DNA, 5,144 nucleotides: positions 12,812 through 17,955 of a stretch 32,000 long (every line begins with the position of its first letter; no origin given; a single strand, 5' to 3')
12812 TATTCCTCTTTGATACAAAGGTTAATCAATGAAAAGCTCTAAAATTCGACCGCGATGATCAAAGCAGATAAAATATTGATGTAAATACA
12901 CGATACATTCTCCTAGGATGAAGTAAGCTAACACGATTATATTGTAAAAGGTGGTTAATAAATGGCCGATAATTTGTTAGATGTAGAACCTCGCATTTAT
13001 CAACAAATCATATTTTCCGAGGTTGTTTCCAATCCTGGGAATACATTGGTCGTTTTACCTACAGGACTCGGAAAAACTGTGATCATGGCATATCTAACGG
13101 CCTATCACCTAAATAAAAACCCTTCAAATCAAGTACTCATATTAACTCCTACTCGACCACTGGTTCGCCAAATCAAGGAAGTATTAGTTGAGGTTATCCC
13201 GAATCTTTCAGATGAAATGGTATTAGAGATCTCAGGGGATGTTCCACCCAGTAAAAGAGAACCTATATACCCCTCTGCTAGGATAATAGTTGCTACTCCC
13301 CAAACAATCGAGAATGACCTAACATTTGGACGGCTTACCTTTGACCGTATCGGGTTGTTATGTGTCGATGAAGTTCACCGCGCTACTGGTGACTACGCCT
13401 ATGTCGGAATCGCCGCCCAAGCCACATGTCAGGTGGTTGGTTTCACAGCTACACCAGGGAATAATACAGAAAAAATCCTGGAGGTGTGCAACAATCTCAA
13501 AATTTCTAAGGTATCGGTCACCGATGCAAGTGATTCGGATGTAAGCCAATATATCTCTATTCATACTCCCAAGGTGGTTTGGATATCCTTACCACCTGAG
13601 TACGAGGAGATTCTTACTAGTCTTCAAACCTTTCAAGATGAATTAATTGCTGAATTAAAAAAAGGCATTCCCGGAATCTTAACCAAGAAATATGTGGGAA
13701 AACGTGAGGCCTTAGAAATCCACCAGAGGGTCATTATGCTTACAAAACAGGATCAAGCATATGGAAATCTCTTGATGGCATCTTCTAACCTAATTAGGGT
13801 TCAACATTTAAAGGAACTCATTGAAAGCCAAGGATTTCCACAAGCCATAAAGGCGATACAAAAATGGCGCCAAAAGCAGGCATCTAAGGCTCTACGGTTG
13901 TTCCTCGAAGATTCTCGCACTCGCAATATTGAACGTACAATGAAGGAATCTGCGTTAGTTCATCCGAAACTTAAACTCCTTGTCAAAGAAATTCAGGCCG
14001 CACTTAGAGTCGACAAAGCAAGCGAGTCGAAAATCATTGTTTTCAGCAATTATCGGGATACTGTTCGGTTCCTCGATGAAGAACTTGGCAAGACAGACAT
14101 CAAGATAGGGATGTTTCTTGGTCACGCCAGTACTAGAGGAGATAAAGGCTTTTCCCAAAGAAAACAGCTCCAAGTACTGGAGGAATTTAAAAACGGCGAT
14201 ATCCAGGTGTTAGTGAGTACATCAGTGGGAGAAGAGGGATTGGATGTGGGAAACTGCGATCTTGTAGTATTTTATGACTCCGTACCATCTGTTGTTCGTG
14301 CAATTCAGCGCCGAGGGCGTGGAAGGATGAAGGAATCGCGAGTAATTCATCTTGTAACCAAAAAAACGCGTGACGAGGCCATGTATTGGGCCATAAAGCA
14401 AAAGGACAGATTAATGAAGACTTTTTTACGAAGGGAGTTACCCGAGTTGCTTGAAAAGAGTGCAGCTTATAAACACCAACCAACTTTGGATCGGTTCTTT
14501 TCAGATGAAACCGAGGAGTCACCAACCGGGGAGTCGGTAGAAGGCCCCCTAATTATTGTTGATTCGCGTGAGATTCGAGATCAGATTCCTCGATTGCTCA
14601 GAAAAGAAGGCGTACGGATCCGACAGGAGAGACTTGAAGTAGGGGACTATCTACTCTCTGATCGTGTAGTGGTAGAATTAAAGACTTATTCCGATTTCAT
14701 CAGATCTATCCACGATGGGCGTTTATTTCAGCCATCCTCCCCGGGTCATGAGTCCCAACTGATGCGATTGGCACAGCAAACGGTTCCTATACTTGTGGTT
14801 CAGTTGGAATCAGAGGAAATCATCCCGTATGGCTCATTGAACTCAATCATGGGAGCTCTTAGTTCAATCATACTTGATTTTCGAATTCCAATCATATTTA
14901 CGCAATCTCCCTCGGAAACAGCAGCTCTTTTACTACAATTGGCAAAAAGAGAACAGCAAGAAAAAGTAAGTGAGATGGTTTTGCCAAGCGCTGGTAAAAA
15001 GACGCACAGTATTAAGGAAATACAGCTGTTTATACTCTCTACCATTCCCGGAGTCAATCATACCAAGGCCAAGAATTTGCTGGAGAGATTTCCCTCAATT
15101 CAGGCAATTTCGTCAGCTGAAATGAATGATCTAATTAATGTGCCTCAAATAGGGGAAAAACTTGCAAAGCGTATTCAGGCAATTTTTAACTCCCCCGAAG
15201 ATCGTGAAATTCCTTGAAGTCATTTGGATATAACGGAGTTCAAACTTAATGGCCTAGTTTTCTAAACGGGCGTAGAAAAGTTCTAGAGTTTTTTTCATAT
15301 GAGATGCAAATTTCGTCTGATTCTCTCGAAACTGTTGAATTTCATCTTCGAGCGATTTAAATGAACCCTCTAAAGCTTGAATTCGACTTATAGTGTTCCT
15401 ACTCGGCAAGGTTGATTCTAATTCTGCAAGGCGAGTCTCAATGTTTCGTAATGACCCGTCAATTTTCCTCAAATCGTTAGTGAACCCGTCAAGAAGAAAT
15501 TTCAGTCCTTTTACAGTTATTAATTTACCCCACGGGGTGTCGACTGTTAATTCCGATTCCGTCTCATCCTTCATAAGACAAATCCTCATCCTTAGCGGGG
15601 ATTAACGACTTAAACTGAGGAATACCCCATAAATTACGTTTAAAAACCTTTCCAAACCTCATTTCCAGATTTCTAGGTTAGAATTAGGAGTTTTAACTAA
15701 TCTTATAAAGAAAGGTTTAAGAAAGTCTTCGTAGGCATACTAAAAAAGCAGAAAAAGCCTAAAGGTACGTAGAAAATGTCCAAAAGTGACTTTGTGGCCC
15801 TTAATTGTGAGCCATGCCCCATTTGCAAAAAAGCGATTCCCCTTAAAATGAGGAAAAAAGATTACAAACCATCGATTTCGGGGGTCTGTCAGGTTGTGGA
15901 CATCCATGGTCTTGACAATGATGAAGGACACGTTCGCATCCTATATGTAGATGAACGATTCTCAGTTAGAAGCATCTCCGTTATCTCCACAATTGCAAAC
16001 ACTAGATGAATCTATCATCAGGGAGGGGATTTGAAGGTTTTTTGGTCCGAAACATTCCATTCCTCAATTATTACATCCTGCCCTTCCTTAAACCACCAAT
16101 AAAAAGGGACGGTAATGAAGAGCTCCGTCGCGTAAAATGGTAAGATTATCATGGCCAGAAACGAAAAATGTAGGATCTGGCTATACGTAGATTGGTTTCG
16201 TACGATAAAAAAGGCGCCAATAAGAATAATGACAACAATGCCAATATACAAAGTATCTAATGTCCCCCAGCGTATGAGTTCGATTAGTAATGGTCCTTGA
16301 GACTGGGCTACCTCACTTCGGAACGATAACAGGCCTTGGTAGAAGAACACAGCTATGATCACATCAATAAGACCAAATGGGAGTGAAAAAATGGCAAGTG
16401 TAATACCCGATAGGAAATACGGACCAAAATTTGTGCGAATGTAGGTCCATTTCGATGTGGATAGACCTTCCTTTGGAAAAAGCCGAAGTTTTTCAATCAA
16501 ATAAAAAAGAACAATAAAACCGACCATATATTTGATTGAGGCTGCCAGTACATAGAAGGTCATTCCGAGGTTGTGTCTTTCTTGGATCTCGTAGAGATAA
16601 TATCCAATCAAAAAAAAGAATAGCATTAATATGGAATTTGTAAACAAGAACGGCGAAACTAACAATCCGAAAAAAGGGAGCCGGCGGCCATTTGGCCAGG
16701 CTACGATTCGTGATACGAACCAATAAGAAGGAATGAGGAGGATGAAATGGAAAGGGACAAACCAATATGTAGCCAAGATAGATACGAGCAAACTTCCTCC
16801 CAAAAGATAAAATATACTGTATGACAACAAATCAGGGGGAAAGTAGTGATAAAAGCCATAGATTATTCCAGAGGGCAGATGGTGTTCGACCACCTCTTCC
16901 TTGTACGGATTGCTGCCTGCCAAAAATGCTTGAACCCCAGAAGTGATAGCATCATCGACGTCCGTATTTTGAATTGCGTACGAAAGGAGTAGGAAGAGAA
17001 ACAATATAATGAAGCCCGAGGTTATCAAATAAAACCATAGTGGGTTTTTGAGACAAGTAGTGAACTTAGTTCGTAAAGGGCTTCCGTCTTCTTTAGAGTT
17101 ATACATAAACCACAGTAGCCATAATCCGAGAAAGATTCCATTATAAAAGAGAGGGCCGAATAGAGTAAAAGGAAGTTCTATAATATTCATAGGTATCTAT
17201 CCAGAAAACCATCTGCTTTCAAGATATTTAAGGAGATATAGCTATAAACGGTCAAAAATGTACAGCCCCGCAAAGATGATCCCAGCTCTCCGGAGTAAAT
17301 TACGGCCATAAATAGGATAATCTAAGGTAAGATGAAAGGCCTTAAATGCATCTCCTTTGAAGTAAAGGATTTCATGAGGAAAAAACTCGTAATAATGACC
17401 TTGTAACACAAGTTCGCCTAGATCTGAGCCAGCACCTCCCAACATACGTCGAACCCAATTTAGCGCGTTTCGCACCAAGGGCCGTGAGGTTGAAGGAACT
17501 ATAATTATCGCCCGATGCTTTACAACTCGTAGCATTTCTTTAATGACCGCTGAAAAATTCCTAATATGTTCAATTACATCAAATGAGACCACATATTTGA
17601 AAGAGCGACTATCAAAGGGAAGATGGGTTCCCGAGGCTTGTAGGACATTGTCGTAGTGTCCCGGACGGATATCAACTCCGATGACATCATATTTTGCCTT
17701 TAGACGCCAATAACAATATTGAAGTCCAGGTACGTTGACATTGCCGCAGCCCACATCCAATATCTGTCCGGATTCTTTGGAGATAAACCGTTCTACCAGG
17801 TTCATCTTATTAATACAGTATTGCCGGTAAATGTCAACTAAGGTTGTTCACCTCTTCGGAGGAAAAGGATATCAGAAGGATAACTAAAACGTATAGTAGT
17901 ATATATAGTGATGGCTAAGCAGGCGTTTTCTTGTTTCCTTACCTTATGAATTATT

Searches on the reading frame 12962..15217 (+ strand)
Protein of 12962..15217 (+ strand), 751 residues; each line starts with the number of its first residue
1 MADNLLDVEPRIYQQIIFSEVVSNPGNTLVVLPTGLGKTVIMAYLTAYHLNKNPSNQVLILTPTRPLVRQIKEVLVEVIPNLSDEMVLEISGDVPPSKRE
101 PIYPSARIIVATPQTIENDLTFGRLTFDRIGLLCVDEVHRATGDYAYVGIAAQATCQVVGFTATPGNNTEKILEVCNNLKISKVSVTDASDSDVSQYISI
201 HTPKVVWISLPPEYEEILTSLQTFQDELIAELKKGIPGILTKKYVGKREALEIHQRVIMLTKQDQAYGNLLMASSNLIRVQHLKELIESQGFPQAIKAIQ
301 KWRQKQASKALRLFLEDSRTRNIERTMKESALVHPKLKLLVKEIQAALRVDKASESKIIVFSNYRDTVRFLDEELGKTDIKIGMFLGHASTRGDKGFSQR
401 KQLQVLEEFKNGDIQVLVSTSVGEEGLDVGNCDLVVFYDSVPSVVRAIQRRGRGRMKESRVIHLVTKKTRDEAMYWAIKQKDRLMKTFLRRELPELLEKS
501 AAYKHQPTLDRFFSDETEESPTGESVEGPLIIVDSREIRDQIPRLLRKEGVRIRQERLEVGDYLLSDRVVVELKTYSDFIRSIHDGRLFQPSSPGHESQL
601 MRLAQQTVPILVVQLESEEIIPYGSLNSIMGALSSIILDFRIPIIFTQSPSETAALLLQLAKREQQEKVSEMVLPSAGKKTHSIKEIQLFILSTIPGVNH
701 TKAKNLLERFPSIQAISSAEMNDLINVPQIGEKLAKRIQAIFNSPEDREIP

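Call 101: search_protein_families(library=pfam, proteins=[window:12962-15217:+], max_evalue=0.001)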
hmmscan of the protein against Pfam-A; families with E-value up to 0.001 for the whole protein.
window:12962-15217:+ (751 aa): 8 families
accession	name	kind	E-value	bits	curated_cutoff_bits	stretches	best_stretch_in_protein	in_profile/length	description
PF02732.21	ERCC4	-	1.5e-23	83.7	24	1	533-659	1-139/140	ERCC4 domain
PF00270.35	DEAD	-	3.7e-23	82.5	26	1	13-171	3-166/167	DEAD/DEAH box helicase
PF04851.21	ResIII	-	2.7e-22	79.9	22.5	1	8-165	2-162/164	Type III restriction enzyme, res subunit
PF00271.37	Helicase_C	-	3.4e-22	79.2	23.5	1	338-453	4-105/110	Helicase conserved C-terminal domain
PF12826.13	HHH_2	-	8.9e-11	42.2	27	1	694-749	7-62/64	Helix-hairpin-helix motif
PF14520.12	HHH_5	-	9.8e-09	36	27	1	692-739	4-52/57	Helix-hairpin-helix domain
PF18766.7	SWI2_SNF2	-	5.3e-05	23.4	26.7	1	34-173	27-163/221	SWI2/SNF2 ATPase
PF22590.2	Cas3-like_C_2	-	0.00036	21.2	27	0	373-453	20-100/106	CRISPR-associated nuclease/helicase Cas3, C-terminal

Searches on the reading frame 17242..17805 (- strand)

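Call 101: search_protein_families(library=pfam, proteins=[window:17242-17805:-], max_evalue=0.001)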
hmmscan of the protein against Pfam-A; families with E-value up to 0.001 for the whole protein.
window:17242-17805:- (187 aa): 6 families
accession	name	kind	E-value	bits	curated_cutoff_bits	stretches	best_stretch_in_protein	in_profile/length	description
PF08241.18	Methyltransf_11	-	5.8e-12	46.5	21.2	1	16-102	1-94/95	Methyltransferase domain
PF13489.12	Methyltransf_23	-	4e-09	36.8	27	1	4-117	13-132/164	Methyltransferase domain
PF13649.12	Methyltransf_25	-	6.5e-08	33.6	27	1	15-97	1-95/97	Methyltransferase domain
PF13847.12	Methyltransf_31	-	1.6e-07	31.6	27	1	57-110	61-118/145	Methyltransferase domain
PF07021.18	MetW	-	2.8e-05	24.3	21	1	11-111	13-117/193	Methionine biosynthesis protein MetW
PF01209.24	Ubie_methyltran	-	0.00019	21.3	20.1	1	54-111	102-159/233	ubiE/COQ5 methyltransferase family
